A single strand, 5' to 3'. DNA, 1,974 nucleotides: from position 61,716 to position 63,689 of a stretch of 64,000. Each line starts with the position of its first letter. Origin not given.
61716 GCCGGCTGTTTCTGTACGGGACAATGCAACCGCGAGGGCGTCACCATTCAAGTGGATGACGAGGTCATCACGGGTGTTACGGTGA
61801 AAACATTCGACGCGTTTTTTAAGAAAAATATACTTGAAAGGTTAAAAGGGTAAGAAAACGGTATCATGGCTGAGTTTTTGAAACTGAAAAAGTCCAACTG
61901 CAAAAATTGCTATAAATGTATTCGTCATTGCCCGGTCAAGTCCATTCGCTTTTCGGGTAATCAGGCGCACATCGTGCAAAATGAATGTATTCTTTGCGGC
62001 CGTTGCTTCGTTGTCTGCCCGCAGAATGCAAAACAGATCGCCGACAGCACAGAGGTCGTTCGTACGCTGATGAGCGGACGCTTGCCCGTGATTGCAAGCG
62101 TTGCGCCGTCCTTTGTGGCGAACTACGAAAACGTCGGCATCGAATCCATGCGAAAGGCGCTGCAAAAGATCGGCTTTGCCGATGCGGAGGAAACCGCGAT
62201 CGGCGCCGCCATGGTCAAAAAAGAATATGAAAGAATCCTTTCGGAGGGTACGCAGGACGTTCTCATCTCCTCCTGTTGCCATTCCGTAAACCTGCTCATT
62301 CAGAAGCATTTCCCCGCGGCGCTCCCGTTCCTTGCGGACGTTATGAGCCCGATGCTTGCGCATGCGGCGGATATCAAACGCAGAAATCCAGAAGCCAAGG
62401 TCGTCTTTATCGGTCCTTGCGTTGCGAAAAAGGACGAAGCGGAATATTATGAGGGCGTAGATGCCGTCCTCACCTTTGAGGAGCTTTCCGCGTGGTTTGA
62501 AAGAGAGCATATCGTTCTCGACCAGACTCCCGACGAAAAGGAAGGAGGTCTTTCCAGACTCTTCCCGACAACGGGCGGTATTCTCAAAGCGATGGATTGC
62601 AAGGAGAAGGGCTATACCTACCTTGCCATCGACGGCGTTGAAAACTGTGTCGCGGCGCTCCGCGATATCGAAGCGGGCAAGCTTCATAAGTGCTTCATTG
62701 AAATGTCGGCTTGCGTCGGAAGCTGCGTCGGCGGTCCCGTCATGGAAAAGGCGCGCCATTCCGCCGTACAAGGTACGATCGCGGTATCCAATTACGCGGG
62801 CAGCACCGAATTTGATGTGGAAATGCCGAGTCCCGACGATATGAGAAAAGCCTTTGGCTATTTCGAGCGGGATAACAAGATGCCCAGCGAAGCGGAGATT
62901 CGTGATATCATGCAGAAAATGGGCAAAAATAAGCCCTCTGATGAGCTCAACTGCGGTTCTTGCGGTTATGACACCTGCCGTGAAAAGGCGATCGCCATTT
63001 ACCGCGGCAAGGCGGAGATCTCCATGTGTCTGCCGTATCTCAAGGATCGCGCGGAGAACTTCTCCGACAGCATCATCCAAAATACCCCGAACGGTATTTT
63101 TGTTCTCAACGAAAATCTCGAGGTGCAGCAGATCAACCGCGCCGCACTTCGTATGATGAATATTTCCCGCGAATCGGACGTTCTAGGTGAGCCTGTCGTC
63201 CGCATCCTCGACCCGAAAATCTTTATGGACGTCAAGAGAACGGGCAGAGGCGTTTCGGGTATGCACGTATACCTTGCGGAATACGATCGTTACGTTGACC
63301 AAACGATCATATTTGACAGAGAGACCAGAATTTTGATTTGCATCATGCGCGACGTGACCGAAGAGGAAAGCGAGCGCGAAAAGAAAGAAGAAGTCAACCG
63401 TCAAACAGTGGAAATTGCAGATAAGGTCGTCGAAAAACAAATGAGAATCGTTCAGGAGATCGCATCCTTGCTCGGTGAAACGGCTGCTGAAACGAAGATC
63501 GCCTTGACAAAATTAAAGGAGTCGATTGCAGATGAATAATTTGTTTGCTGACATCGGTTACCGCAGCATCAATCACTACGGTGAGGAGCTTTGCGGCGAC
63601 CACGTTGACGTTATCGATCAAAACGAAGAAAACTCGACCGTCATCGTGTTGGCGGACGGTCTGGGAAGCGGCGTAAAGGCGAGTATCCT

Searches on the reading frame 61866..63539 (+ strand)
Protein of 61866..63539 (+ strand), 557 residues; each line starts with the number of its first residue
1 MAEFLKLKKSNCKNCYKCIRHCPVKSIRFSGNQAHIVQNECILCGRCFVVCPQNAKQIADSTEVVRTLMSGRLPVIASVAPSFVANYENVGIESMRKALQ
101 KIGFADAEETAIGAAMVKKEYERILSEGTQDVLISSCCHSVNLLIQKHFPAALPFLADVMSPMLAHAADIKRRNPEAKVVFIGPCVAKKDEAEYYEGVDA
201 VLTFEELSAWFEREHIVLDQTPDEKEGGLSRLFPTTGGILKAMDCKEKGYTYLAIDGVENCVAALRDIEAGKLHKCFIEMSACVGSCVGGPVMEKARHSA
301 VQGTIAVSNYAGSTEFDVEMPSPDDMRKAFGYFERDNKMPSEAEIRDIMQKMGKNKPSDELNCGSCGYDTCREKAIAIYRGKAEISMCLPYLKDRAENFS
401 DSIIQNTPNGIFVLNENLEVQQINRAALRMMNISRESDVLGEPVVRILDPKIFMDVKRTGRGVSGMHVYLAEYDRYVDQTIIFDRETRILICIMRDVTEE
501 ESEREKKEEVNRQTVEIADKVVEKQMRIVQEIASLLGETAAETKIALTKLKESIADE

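Call 47: find_encoding_contigs(protein=window:61866-63539:+, flank=10000, max_places=3)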
Protein window:61866-63539:+ (557 aa): 24 contigs read that carry it; 3 places shown.
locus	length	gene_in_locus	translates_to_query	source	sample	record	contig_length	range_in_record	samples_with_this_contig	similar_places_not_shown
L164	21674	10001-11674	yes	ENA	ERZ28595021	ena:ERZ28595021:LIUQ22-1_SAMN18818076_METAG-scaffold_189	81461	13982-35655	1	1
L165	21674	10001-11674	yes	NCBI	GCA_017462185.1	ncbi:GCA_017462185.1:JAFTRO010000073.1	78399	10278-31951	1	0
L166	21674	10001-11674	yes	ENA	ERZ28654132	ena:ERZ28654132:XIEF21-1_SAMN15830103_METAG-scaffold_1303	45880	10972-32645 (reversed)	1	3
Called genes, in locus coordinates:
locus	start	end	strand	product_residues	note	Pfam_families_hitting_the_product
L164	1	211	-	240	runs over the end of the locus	PF00528:BPD_transp_1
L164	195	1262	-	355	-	PF00005:ABC_tran, PF02463:SMC_N (weak), PF13304:AAA_21 (weak), PF09383:NIL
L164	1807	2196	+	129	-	PF00392:GntR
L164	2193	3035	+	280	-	PF00005:ABC_tran, PF13304:AAA_21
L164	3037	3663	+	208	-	PF13346:ABC2_membrane_5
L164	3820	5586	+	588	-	PF03648:Glyco_hydro_67N (weak), PF16126:DUF4838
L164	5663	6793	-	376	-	PF14199:DUF4317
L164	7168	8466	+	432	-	PF01408:GFO_IDH_MocA, PF22725:GFO_IDH_MocA_C3 (weak), PF02894:GFO_IDH_MocA_C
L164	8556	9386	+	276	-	PF00069:Pkinase (faint), PF01636:APH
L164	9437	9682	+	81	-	PF01257:2Fe-2S_thioredx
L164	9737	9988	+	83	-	PF01257:2Fe-2S_thioredx (weak)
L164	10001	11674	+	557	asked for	PF12838:Fer4_7 (weak), PF13237:Fer4_10, PF14697:Fer4_21 (weak), PF25160:LdpA_Fe-S-bd (faint), PF00037:Fer4 (weak), PF02906:Fe_hyd_lg_C, PF04060:FeS, PF00989:PAS (weak)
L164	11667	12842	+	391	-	PF07228:SpoIIE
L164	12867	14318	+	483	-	PF12838:Fer4_7, PF00037:Fer4, PF12837:Fer4_6, PF13237:Fer4_10, PF13484:Fer4_16 (weak), PF12838:Fer4_7 (weak), PF00037:Fer4, PF02906:Fe_hyd_lg_C, +7 more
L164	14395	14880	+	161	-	-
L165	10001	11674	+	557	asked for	PF12838:Fer4_7 (weak), PF13237:Fer4_10, PF14697:Fer4_21 (weak), PF25160:LdpA_Fe-S-bd (faint), PF00037:Fer4 (weak), PF02906:Fe_hyd_lg_C, PF04060:FeS, PF00989:PAS (weak)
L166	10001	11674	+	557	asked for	PF12838:Fer4_7 (weak), PF13237:Fer4_10, PF14697:Fer4_21 (weak), PF25160:LdpA_Fe-S-bd (faint), PF00037:Fer4 (weak), PF02906:Fe_hyd_lg_C, PF04060:FeS, PF00989:PAS (weak)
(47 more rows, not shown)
